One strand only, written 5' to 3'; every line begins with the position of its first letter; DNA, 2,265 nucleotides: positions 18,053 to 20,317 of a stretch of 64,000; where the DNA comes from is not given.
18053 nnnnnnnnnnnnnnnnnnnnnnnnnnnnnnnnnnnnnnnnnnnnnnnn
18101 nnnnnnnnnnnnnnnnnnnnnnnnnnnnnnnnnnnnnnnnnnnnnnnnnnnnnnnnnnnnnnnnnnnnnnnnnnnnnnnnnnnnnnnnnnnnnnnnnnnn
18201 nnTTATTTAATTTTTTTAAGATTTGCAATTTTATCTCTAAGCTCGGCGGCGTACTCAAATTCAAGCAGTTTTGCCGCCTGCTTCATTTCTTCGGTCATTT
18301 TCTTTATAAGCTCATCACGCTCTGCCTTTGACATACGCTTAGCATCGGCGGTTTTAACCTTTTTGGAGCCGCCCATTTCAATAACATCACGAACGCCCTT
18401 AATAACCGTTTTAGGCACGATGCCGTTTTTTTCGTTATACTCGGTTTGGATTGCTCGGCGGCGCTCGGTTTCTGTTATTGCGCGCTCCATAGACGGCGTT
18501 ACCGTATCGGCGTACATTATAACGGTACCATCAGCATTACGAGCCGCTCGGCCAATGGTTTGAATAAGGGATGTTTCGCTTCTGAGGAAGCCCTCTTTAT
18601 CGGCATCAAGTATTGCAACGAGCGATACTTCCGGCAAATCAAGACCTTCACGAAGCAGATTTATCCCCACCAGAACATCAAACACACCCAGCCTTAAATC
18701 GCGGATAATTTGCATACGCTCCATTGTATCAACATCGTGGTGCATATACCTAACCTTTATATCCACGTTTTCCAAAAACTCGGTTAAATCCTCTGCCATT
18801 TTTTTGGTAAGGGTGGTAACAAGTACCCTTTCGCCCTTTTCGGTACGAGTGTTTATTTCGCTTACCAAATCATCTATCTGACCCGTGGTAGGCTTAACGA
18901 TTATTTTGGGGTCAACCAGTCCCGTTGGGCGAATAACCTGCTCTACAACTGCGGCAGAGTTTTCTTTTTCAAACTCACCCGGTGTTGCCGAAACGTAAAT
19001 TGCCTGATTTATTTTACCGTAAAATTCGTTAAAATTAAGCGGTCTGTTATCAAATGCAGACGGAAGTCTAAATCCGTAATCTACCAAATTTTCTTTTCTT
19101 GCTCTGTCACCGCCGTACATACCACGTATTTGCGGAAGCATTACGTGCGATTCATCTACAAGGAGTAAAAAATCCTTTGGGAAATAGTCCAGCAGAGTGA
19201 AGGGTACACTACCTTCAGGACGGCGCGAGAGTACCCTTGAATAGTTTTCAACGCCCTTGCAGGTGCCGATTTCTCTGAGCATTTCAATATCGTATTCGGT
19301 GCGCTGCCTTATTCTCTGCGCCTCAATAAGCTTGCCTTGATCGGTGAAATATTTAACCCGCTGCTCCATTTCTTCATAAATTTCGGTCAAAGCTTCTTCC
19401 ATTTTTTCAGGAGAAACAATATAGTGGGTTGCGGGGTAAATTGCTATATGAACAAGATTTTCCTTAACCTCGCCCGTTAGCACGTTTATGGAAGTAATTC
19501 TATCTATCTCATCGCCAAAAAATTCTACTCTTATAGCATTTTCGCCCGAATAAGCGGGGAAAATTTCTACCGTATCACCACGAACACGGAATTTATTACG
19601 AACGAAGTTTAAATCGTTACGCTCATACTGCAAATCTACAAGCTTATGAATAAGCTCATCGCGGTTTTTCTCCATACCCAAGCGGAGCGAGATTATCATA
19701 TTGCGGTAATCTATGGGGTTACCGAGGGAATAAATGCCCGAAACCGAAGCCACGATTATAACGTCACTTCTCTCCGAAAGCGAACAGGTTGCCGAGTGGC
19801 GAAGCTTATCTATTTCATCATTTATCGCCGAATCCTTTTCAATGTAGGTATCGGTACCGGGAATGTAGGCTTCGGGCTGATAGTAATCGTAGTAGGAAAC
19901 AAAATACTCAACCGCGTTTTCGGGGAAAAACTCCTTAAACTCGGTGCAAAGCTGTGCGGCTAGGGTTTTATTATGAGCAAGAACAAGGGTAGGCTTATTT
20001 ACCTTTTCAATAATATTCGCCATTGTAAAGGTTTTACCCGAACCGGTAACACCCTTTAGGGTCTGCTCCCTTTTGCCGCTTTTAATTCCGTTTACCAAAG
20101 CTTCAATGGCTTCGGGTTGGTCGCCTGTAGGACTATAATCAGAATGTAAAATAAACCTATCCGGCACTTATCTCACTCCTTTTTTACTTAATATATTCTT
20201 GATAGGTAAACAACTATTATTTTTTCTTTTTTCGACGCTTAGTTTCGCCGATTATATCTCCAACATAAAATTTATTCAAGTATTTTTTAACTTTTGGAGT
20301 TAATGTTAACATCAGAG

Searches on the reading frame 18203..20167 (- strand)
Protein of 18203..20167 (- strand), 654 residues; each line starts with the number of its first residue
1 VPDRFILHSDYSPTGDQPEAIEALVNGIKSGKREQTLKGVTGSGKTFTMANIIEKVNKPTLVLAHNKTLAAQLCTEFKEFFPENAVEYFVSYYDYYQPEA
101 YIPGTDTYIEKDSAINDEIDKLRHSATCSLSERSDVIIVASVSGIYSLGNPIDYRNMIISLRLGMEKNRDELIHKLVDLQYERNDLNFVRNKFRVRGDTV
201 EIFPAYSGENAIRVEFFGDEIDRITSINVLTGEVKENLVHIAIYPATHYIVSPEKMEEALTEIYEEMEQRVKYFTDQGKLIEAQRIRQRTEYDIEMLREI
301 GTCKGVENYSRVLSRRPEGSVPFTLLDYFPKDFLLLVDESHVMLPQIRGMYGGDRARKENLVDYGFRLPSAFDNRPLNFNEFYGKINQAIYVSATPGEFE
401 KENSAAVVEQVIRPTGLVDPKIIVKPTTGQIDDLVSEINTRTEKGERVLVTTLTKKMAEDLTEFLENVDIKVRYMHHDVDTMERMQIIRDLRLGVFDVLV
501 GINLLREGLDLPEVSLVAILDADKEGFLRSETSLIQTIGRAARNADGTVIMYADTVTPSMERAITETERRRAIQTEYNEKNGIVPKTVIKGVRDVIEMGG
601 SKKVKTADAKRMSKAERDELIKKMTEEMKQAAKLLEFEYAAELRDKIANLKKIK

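Call 57: search_protein_families(library=pfam, proteins=[window:18203-20167:-], max_evalue=0.00001)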
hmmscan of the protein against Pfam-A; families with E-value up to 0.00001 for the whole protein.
window:18203-20167:- (654 aa): 6 families
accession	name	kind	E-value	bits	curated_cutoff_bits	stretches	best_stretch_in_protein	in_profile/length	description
PF17757.6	UvrB_inter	-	1.9e-34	118.1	22.9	1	159-249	1-91/91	UvrB interaction domain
PF12344.14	UvrB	-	1.3e-21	76.6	27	1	551-592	1-42/43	Ultra-violet resistance protein B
PF00271.37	Helicase_C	-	1.7e-21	76.9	23.5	1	431-544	3-109/110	Helicase conserved C-terminal domain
PF04851.21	ResIII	-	7.1e-15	55.7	22.5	1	13-87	4-83/164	Type III restriction enzyme, res subunit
PF02151.25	UVR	-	3.2e-08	33.5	21.5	1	618-652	1-35/36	UvrB/uvrC motif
PF00270.35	DEAD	-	1e-07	32.3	26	0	16-85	3-73/167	DEAD/DEAH box helicase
